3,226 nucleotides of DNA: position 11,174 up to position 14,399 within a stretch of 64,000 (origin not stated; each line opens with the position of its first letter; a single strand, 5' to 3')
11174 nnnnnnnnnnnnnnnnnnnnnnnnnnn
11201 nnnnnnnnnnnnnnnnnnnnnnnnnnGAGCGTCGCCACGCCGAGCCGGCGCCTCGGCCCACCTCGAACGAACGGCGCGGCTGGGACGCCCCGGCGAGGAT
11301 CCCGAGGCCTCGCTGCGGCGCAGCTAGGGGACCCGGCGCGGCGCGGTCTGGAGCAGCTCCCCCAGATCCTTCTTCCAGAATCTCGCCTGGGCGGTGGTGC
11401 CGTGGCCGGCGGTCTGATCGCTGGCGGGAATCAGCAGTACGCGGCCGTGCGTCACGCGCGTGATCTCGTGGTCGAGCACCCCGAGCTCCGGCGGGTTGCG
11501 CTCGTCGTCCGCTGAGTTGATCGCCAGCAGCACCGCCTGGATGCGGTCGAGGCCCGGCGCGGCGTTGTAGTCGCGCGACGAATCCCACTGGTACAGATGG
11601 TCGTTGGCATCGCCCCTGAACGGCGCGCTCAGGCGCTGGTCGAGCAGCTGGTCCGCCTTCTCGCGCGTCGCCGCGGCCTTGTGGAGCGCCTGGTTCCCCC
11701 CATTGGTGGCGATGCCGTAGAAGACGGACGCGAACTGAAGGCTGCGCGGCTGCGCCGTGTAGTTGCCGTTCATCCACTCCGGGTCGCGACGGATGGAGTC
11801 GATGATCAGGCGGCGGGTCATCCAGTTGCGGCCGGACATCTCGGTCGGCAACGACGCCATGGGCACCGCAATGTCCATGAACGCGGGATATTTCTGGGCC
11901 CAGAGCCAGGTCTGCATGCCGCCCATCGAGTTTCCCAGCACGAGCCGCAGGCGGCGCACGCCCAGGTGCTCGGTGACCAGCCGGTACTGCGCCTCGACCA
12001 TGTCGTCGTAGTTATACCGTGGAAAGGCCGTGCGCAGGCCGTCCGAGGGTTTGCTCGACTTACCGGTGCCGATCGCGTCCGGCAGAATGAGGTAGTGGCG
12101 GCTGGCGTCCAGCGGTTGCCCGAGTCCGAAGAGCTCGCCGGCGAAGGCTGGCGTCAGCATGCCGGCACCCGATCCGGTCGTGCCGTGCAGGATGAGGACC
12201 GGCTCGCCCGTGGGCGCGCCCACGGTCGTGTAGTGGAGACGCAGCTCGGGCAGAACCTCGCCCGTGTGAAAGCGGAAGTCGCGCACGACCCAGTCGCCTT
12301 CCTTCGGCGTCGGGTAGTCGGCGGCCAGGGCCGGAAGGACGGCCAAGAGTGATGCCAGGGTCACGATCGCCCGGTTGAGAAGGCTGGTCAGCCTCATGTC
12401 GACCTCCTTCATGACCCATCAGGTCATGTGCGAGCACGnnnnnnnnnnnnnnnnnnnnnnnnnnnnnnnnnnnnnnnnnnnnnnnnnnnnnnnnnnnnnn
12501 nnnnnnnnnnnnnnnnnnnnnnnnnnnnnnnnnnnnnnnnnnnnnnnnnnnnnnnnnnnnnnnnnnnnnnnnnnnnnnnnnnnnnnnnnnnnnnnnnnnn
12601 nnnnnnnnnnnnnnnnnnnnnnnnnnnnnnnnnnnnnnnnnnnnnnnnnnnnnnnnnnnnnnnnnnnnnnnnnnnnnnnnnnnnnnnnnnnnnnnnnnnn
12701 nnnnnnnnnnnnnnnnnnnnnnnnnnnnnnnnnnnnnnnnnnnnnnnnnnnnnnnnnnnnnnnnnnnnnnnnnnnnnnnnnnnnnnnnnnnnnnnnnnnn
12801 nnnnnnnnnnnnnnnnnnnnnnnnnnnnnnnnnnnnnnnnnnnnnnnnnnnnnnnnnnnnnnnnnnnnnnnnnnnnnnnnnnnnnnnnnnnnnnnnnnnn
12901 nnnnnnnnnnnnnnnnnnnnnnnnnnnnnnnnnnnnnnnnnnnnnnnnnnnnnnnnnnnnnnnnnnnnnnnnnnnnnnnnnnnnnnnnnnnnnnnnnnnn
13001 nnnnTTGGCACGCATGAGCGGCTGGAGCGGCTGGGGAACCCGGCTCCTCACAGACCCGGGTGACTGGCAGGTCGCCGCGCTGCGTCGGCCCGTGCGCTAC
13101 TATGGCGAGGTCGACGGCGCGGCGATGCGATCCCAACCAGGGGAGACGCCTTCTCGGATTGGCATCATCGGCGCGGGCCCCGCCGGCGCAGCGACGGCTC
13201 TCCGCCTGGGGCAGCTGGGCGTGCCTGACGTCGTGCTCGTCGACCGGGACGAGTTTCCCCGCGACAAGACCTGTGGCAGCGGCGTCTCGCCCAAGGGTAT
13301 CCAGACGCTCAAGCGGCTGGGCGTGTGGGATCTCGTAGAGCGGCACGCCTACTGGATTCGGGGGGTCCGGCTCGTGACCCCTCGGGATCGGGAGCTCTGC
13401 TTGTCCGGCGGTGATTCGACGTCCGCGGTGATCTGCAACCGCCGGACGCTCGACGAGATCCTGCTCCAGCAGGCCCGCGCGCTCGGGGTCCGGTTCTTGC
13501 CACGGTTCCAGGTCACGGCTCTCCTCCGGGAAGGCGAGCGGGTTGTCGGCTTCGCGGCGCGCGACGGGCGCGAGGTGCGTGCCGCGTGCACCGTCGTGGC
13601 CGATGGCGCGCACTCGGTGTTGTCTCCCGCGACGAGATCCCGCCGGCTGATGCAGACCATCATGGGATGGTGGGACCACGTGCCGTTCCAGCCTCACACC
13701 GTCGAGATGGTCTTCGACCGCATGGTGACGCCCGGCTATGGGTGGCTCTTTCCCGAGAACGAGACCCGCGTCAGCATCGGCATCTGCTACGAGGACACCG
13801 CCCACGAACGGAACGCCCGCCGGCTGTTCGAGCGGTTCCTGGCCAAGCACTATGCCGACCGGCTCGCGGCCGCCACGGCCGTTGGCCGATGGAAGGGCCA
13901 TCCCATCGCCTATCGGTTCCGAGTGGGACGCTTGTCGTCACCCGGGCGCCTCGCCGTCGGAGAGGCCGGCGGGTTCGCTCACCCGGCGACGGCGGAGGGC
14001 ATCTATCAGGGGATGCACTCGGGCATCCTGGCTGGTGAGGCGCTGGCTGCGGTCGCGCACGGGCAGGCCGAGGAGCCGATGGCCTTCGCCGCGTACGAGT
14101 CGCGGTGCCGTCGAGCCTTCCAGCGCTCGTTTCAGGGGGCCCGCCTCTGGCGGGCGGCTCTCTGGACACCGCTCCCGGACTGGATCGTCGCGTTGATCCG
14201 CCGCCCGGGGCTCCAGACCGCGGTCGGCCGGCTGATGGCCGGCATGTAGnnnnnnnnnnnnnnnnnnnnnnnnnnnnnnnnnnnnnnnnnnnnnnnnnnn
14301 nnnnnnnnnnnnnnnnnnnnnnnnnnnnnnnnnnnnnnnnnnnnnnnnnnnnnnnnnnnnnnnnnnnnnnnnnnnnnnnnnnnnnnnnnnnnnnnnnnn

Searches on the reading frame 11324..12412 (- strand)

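Call 46: search_protein_families(library=pfam, proteins=[window:11324-12412:-], max_evalue=0.0001)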
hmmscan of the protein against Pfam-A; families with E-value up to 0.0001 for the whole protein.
window:11324-12412:- (362 aa): 3 families
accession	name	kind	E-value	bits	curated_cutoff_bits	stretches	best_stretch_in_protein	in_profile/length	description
PF00561.26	Abhydrolase_1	-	7.9e-17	62.2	25.8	1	71-308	2-215/245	alpha/beta hydrolase fold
PF12697.13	Abhydrolase_6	-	1.7e-08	35.8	26.3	1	72-304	1-177/217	Alpha/beta hydrolase family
PF12146.15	Hydrolase_4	-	4.6e-05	23.3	27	1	107-186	33-108/239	Serine aminopeptidase, S33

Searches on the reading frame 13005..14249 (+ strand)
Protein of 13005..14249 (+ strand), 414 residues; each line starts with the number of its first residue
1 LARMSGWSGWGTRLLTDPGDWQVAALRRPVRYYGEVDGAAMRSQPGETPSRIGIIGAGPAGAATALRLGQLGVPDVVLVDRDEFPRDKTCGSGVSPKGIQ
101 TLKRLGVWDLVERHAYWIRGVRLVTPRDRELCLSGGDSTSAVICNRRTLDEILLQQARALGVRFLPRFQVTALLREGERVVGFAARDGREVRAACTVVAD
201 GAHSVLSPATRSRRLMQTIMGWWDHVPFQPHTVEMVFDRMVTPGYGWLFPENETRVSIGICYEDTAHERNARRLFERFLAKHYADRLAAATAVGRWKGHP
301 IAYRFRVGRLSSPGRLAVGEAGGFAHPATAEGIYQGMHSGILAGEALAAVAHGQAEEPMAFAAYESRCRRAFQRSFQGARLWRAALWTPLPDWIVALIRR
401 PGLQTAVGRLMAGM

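Call 46: search_protein_families(library=pfam, proteins=[window:13005-14249:+], max_evalue=0.0001)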
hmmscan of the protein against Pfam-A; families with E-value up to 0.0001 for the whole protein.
window:13005-14249:+ (414 aa): 8 families
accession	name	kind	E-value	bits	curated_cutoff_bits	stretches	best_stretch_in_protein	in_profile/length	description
PF01494.25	FAD_binding_3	-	3.7e-21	76.2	22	1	52-375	4-345/349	FAD binding domain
PF01266.30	DAO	-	2.1e-12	47.7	27.9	1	122-348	117-351/353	FAD dependent oxidoreductase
PF04820.20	Trp_halogenase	-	1.6e-07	31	21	0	144-374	155-377/458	Tryptophan halogenase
PF07992.20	Pyr_redox_2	-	1.4e-06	28.4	26.1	0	52-86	3-37/291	Pyridine nucleotide-disulphide oxidoreductase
PF22578.2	GGR_cat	-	3.1e-06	27.4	27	1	228-286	15-75/88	Geranylgeranyl reductase catalytic domain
PF00890.30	FAD_binding_2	-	5.7e-06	26.2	20.4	0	118-204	112-205/414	FAD binding domain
PF05834.18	Lycopene_cycl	-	5.8e-06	26.1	23.4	0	54-377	4-323/380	Lycopene cyclase protein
PF03486.20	HI0933_like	-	1.5e-05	25.1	50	0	149-205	111-167/244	HI0933-like protein Rossmann domain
